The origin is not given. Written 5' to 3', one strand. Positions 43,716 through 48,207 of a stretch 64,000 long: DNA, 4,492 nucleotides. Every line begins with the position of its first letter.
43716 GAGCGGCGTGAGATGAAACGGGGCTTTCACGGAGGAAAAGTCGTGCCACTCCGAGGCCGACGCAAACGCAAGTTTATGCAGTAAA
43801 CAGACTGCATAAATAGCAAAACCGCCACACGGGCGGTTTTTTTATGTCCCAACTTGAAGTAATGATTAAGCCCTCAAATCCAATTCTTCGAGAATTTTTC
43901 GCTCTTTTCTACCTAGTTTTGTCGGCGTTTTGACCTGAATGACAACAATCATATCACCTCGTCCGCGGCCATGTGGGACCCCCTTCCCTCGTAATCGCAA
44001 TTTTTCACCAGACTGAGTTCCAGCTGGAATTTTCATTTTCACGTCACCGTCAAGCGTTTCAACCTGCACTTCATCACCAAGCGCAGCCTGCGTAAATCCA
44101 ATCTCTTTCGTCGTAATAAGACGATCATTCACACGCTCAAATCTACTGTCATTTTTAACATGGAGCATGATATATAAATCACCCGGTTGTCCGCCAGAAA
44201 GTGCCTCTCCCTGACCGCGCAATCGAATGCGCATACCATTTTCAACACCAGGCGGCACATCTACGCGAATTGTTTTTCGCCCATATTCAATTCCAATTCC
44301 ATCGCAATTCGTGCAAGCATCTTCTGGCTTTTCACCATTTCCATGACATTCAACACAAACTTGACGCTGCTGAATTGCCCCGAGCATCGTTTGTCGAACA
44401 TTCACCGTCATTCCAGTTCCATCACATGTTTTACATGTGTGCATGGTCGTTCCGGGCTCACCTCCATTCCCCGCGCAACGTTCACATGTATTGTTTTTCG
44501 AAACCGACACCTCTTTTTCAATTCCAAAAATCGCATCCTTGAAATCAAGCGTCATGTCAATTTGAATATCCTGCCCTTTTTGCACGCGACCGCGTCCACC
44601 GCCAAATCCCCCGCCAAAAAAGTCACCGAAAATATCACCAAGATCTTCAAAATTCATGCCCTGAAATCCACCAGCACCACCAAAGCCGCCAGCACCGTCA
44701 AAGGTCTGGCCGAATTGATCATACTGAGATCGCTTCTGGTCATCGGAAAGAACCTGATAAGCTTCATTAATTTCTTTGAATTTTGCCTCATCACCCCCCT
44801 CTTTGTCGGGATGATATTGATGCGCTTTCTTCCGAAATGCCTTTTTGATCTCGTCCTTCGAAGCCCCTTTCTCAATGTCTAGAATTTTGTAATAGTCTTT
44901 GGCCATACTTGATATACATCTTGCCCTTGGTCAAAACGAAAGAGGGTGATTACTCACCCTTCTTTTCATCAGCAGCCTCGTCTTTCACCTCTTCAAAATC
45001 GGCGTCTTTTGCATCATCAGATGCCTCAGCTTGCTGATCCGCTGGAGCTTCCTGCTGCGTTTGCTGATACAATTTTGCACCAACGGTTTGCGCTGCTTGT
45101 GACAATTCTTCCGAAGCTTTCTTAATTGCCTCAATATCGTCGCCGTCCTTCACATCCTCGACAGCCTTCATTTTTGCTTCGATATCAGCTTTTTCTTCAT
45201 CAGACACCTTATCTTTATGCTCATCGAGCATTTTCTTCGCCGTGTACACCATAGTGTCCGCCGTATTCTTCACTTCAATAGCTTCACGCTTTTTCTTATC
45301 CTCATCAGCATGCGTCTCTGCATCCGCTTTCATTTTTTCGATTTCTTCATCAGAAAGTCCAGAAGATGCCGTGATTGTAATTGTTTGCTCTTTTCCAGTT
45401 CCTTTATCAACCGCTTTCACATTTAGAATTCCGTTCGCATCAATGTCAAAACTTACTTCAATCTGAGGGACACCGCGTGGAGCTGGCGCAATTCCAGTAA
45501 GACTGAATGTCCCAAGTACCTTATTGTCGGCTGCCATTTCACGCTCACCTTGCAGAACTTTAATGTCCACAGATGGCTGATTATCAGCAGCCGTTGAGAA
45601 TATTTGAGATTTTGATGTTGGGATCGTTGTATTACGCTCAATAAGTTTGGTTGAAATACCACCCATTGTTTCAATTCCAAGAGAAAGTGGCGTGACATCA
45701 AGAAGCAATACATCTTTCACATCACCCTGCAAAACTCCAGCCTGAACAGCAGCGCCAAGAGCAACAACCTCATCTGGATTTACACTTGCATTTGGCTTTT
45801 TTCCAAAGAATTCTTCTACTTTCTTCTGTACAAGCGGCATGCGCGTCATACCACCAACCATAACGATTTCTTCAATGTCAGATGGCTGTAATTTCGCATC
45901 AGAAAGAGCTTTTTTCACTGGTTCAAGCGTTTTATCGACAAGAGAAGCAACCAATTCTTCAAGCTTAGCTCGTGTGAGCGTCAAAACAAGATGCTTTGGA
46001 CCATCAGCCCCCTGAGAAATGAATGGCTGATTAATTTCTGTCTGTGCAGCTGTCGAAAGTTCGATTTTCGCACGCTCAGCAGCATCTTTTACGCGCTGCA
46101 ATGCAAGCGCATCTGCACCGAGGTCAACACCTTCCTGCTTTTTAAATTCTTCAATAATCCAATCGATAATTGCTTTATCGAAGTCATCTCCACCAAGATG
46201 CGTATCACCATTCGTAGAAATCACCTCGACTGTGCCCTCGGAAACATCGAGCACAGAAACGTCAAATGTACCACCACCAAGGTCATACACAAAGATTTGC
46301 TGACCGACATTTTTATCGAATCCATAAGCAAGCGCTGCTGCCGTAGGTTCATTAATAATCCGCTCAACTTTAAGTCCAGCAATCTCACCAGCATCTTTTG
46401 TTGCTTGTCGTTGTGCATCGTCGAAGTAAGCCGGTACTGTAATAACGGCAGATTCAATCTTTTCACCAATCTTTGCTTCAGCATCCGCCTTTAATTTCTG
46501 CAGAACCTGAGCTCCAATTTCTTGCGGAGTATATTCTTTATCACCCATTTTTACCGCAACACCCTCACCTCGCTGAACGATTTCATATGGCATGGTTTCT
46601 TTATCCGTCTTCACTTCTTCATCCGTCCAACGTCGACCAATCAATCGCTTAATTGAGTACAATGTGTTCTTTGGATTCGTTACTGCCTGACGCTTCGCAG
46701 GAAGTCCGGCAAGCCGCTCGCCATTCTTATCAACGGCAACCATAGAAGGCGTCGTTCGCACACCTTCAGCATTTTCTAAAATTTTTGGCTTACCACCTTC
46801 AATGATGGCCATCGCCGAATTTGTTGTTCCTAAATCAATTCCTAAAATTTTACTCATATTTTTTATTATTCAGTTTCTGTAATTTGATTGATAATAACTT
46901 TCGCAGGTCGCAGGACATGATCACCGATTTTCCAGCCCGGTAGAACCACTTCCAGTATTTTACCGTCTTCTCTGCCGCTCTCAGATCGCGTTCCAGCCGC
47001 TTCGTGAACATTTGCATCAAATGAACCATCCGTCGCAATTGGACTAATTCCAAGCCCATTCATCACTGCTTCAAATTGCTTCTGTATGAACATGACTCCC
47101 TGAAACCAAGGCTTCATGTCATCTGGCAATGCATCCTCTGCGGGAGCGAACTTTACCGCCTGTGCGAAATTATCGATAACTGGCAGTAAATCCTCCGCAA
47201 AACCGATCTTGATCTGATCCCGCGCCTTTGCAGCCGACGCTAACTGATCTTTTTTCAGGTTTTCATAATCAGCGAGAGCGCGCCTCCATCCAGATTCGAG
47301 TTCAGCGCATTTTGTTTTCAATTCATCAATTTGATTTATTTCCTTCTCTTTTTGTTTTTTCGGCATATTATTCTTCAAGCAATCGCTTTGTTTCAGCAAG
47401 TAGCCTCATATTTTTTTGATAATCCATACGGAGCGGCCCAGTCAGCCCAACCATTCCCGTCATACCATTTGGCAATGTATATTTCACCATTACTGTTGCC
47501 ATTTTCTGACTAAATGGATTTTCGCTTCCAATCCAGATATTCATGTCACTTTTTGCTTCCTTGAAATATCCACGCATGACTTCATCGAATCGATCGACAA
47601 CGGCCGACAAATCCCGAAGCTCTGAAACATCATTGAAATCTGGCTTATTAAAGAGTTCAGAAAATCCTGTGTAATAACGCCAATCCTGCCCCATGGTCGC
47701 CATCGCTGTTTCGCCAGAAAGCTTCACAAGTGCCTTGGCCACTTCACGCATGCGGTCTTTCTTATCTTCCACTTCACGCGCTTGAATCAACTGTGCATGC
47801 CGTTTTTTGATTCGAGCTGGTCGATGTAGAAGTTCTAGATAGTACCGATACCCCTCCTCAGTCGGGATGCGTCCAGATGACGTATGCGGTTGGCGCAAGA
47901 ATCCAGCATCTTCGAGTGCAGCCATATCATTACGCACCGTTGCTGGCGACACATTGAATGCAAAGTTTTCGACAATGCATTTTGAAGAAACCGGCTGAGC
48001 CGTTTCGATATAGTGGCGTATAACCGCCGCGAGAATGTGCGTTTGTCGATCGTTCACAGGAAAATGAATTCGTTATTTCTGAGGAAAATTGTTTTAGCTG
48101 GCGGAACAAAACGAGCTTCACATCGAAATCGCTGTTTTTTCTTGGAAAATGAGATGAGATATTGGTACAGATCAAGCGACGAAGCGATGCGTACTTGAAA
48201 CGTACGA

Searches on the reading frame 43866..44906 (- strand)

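Call 91: search_protein_families(library=pfam, proteins=[window:43866-44906:-], max_evalue=0.00001)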
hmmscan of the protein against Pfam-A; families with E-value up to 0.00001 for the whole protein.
window:43866-44906:- (346 aa): 3 families
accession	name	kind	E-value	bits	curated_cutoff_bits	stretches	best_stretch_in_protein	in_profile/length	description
PF01556.23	DnaJ_C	-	2.6e-47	161.1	26.6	1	114-328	1-152/152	DnaJ C terminal domain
PF00226.36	DnaJ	-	2.7e-24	85.5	27.8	1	4-63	1-63/63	DnaJ domain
PF00684.25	DnaJ_CXXCXGXG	-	4.3e-14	53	32.7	1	141-204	1-64/65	DnaJ central domain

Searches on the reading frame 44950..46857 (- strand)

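Call 91: search_protein_families(library=pfam, proteins=[window:44950-46857:-], max_evalue=0.00001)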
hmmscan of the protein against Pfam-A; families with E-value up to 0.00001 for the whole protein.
window:44950-46857:- (635 aa): 2 families
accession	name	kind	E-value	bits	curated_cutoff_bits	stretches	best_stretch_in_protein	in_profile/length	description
PF00012.26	HSP70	-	6.4e-256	850.7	20.6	1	4-598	1-599/599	Hsp70 protein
PF06723.19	MreB_Mbl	-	4e-19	69.1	27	1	116-370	75-316/327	MreB/Mbl protein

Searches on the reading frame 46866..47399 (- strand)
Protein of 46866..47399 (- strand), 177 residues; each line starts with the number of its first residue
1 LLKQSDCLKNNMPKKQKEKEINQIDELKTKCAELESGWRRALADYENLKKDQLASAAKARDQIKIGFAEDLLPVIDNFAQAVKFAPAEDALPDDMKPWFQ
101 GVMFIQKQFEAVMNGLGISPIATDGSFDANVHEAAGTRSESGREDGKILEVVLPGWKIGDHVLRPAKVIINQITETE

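Call 91: search_protein_families(library=pfam, proteins=[window:46866-47399:-], max_evalue=0.00001)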
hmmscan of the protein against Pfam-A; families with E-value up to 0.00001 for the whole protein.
window:46866-47399:- (177 aa): 1 family
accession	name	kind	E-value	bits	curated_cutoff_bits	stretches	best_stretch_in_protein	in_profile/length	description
PF01025.24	GrpE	-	3.1e-35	121.7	25.8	1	13-171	9-164/165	GrpE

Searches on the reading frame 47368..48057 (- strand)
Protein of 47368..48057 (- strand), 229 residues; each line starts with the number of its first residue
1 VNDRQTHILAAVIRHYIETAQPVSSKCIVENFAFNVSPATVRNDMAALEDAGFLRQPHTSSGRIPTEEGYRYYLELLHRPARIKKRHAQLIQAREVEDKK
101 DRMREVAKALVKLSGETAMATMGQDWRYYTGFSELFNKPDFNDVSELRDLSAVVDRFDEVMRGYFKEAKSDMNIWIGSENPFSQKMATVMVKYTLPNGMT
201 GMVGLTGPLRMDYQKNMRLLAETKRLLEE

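Call 91: search_protein_families(library=pfam, proteins=[window:47368-48057:-], max_evalue=0.00001)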
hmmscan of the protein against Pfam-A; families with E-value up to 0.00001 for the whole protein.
window:47368-48057:- (229 aa): 1 family
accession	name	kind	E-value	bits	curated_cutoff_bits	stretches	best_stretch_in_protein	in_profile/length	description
PF01628.27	HrcA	-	8.7e-17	62.2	22.2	1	93-216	95-214/215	HrcA protein C terminal domain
